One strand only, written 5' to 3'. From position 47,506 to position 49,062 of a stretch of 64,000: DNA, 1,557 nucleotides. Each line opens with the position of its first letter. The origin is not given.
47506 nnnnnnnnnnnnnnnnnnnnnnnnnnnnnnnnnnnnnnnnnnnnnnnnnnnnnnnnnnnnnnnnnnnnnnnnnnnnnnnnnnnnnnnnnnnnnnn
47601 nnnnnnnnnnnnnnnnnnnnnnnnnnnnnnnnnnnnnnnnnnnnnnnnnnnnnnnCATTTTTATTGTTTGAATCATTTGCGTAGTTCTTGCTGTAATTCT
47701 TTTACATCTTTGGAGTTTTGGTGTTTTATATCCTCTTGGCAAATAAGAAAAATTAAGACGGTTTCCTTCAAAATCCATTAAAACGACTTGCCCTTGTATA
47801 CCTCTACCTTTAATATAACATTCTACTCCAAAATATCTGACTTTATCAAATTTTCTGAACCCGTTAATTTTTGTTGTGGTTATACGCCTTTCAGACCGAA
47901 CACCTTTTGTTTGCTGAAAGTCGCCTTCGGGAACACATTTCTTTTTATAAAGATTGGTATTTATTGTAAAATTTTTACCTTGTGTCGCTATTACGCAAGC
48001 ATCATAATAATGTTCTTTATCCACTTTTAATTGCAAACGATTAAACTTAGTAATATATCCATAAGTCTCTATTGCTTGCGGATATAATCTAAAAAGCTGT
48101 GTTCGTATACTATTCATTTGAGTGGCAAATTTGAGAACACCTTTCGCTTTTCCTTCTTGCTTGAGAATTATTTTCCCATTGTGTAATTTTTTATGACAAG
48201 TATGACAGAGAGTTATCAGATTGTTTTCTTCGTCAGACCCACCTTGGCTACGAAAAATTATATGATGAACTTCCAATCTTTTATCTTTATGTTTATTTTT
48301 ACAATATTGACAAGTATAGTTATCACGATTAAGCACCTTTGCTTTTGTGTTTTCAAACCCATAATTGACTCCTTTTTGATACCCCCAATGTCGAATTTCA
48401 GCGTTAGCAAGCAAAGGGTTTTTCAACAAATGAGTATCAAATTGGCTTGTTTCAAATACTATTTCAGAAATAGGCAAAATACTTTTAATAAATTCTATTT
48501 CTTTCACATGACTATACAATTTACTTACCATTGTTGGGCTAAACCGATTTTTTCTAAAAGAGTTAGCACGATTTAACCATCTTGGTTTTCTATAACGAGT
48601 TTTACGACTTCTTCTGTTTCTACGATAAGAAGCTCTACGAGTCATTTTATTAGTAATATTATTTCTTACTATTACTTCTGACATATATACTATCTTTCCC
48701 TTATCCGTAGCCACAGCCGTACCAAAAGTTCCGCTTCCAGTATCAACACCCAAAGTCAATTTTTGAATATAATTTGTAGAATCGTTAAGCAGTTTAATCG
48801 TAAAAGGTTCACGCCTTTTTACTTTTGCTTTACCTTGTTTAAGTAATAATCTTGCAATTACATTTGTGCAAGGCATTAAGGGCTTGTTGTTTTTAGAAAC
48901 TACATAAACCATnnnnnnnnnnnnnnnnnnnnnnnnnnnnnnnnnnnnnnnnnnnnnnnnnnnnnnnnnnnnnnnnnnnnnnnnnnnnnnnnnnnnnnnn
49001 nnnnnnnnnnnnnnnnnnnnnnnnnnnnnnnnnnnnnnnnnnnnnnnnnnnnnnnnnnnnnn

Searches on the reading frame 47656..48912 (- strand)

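Call 41: search_protein_families(library=phrogs, proteins=[window:47656-48912:-], max_evalue=0.00001)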
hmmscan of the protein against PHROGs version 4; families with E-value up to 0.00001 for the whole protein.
window:47656-48912:- (419 aa): 22 families
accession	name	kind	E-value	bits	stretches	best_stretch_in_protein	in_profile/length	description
phrog_119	-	DNA, RNA and nucleotide metabolism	7.3e-48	164.5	1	1-310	1-318/443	HNH endonuclease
phrog_2214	-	DNA, RNA and nucleotide metabolism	2.9e-38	133.1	1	2-320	5-332/429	HNH endonuclease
phrog_144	-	DNA, RNA and nucleotide metabolism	1.3e-16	61.7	1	187-257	73-146/175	HNH endonuclease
phrog_1271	-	DNA, RNA and nucleotide metabolism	5.2e-16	60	1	114-253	247-325/361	HNH endonuclease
phrog_589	-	DNA, RNA and nucleotide metabolism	9.6e-15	55.8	1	177-243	69-138/179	HNH endonuclease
phrog_7370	-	DNA, RNA and nucleotide metabolism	2.8e-13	50.9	1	188-246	31-86/115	HNH endonuclease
phrog_333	-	DNA, RNA and nucleotide metabolism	6.4e-13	50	1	185-242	20-77/138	HNH endonuclease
phrog_6050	-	DNA, RNA and nucleotide metabolism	6.8e-13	49.2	1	178-250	291-364/402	HNH endonuclease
phrog_8446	-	DNA, RNA and nucleotide metabolism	1.7e-12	48.5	1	184-247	126-199/211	HNH endonuclease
phrog_14314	-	DNA, RNA and nucleotide metabolism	2.9e-12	48.4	1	192-240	10-58/252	HNH endonuclease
phrog_16726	-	DNA, RNA and nucleotide metabolism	3.9e-12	47.5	1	187-242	82-139/308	HNH endonuclease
phrog_5956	-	DNA, RNA and nucleotide metabolism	9.3e-11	42.5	1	189-248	50-112/138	HNH endonuclease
phrog_8048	-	DNA, RNA and nucleotide metabolism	1e-10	42.3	1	185-254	163-235/273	HNH endonuclease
phrog_15103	-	unknown function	5.7e-10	40.1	1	192-252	197-263/280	-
phrog_32617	-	unknown function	1.2e-09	38.3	1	2-162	21-189/382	-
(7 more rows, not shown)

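Call 43: search_protein_families(library=pfam, proteins=[window:47656-48912:-], max_evalue=0.01)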
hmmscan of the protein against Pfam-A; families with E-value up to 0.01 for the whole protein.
window:47656-48912:- (419 aa): 4 families
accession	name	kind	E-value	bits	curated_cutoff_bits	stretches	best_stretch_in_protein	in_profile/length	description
PF14239.11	RRXRR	-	3.4e-51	174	25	1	2-181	1-174/174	RRXRR protein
PF01844.29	HNH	-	1.3e-13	51.3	21.4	1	201-245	1-46/47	HNH endonuclease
PF14279.12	HNH_5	-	9.4e-09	35.5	27.5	1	201-244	1-44/56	HNH endonuclease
PF13391.12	HNH_2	-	0.00013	22.2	21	1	201-250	1-65/66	HNH endonuclease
